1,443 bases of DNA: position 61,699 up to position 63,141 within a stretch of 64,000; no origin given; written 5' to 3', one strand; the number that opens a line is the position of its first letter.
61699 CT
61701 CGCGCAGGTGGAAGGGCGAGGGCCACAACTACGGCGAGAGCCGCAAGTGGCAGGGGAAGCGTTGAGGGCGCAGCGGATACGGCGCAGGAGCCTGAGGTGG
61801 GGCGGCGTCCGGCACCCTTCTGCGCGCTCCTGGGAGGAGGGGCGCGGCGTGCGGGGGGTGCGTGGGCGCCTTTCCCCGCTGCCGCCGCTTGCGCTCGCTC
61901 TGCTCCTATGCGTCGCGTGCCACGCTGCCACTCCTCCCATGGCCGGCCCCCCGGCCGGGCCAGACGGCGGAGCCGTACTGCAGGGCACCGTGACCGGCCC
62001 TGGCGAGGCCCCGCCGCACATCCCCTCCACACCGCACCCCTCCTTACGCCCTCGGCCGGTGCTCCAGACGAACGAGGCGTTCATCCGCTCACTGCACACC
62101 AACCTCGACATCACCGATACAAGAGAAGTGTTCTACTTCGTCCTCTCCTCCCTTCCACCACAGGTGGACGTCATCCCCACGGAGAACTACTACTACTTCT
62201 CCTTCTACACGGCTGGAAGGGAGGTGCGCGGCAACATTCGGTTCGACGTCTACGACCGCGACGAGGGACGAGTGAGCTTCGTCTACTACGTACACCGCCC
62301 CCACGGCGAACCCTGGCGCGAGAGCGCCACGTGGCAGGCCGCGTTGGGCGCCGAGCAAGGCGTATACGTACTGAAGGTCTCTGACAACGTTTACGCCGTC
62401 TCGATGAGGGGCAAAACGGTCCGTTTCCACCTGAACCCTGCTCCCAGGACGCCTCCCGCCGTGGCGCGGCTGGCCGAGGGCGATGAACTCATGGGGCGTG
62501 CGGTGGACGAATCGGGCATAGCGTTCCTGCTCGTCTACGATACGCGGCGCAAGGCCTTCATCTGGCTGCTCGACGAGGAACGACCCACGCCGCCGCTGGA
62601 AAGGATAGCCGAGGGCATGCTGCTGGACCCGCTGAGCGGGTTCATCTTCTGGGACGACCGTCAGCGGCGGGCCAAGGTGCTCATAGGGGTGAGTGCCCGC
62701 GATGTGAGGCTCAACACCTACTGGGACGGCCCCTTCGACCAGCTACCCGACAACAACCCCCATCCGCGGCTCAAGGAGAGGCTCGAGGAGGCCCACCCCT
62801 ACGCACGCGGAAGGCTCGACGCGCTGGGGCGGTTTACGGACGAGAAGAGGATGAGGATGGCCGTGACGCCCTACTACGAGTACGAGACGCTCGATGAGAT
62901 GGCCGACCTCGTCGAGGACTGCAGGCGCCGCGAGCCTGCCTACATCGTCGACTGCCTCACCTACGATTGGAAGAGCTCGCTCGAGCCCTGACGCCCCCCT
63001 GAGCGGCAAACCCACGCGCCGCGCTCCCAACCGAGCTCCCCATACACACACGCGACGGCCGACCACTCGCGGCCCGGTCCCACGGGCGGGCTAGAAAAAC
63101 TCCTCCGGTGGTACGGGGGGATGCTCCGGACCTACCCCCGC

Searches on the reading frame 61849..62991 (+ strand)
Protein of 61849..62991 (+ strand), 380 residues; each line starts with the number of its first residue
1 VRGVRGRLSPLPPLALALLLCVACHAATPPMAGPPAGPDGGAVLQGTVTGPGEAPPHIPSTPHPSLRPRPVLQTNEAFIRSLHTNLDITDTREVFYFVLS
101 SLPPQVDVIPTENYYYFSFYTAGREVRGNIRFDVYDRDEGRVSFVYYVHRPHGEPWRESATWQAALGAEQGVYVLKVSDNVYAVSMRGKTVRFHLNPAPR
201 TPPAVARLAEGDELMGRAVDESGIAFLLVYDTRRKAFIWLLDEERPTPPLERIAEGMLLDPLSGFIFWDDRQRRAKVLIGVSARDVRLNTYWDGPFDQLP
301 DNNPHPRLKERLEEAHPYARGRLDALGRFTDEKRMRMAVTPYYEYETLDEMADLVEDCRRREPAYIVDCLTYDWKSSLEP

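Call 4: search_protein_families(library=pfam, proteins=[window:61849-62991:+], max_evalue=1)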
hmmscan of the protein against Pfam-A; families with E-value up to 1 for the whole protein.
window:61849-62991:+ (380 aa): 0 families

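Call 5: search_protein_families(library=ncbifam, proteins=[window:61849-62991:+], max_evalue=1)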
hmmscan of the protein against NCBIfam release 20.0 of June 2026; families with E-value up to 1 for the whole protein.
window:61849-62991:+ (380 aa): 0 families

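Call 62: search_solved_structures(query=A5, max_evalue=10, show_alignments=2)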
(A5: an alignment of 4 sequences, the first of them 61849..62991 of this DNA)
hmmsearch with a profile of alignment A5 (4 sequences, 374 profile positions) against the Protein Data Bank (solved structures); distinct sequences matched with E-value up to 10: 2.
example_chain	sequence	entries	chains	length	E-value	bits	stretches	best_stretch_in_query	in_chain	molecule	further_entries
7jjn_A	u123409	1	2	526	0.028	16.6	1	312-361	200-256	Glycosidases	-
6fvt_X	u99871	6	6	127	1.9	10.6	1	214-248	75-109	26S proteasome regulatory subunit RPN13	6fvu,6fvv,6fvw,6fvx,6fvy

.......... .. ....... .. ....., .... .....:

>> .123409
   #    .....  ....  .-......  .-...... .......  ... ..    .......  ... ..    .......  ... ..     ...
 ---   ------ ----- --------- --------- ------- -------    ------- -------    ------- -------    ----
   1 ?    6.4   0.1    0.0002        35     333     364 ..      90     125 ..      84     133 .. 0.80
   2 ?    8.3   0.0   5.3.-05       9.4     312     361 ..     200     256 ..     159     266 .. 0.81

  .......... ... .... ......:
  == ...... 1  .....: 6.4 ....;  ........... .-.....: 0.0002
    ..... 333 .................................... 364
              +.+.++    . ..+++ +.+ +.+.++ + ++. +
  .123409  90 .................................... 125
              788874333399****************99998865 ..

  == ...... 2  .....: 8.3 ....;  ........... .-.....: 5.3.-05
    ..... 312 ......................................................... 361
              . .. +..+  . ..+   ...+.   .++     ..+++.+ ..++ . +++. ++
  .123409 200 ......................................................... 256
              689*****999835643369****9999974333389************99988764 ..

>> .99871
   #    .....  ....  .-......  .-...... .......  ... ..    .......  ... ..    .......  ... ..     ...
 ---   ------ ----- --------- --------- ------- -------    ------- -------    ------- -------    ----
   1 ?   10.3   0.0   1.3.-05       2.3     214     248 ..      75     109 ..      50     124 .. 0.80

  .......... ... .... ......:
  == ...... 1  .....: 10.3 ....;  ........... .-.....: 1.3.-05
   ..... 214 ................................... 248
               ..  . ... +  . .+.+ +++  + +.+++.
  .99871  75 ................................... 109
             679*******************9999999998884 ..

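Call 63: find_related_loci(query=A5, collection=metagenome_contigs, flank=6000)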
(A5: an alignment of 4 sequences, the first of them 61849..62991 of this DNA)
Query A5 (380 aa) in metagenome_contigs; peptide patterns used: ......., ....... (x = any residue, [..] = any of these).
600 stretches matched a pattern (row limit reached: there are more); 389 encode a relative of the query (tblastn E <= 1e-3); the best 80 are kept; 80 distinct loci.
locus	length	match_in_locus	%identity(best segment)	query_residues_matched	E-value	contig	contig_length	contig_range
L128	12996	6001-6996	44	41-377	2e-86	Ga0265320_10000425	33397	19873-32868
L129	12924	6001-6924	41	69-375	2e-73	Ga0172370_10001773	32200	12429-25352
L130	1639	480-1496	39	51-378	8e-69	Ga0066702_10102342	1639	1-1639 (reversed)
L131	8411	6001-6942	41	75-377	1e-65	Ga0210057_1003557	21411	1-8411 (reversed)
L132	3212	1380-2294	38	69-371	7e-65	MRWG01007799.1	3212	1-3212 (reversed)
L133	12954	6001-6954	41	71-378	8e-64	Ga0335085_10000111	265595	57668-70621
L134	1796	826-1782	35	69-378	2e-65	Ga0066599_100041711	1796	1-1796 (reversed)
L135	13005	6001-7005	37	21-362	8e-62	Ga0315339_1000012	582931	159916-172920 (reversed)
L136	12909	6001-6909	44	75-378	5e-74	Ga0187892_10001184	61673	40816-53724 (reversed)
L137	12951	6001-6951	37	70-376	3e-61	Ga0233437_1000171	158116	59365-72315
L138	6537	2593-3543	36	60-373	8e-61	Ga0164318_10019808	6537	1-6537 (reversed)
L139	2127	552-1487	38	71-380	8e-62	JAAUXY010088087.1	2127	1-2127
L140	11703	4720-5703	35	59-378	3e-60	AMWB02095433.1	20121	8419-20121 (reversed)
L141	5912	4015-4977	39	63-377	3e-60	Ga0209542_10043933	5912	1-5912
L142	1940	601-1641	37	41-378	2e-61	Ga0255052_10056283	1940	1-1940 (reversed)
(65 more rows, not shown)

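Call 72: search_dna_similar(query=window:61849-62991:+, collection=plasmids, mode=protein, max_evalue=0.001, max_rows=15)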
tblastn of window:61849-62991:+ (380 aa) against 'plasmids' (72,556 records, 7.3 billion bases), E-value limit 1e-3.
No match.

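Call 80: search_protein_families(library=pfam, alignment_id=A6, max_evalue=10)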
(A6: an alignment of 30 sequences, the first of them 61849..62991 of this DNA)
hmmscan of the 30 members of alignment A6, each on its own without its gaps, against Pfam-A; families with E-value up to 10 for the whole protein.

A. member 1, window:61849-62991:+ (380 aa): 0 families

B. families by the number of members that match (of 30 scanned): 5 families
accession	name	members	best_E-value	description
PF14258.12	DUF4350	1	0.0058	Domain of unknown function (DUF4350)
PF04385.20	FAINT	1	0.017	Domain of unknown function, DUF529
PF06916.18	FAM210A-B_dom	1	0.024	FAM210A/B-like domain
PF22571.1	LiaI-LiaF-TM_PspC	1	0.099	PspC transmembrane region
PF21261.3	RRP40_N_mamm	1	0.15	Mammalian exosome complex component RRP40, N-terminal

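Call 81: search_solved_structures(query=A6, max_evalue=10, show_alignments=1)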
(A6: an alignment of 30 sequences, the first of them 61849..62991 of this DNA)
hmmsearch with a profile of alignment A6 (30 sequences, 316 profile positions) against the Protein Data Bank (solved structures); distinct sequences matched with E-value up to 10: 3.
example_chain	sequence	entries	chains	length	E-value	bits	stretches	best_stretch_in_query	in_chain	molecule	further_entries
4lws_B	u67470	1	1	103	0.78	11.9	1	64-119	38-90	Uncharacterized protein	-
2gcu_A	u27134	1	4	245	0.93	11.7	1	33-75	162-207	Putative hydroxyacylglutathione hydrolase 3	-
6fvt_X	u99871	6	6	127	1.2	11.3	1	144-189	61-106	26S proteasome regulatory subunit RPN13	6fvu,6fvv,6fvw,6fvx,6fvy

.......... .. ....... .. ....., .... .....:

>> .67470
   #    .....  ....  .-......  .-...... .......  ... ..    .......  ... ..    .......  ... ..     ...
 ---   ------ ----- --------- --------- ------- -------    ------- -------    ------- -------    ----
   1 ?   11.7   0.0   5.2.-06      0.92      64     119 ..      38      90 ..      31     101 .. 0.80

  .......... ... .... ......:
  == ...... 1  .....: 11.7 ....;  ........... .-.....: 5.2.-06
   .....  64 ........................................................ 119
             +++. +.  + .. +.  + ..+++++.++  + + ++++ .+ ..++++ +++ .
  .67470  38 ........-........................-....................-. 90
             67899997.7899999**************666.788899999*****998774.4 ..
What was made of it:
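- There is no match to any carbohydrate-binding or glycoside hydrolase family (calls 4, 80, 81).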

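Call 105: search_protein_families(library=ncbifam, alignment_id=A6, max_evalue=1)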
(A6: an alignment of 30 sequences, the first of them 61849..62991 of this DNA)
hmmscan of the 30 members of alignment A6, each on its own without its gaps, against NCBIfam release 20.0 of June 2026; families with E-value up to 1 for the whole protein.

A. member 1, window:61849-62991:+ (380 aa): 0 families

B. families by the number of members that match (of 30 scanned): 5 families
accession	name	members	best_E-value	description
NF040491.1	SDR_subfam_4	1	0.063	mycofactocin-coupled SDR family oxidoreductase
NF000242.2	macrolide_MphB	1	0.11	Mph(B) family macrolide 2'-phosphotransferase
NF047331.1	phage_HTJ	1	0.13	phage head-tail joining protein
TIGR01669.1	phage_XkdX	1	0.13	XkdX family protein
NF007520.0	PRK10126.1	1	0.22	low molecular weight protein-tyrosine-phosphatase Wzb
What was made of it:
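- The partner matches no enzyme family by sequence (calls 62, 80, 81, 105).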
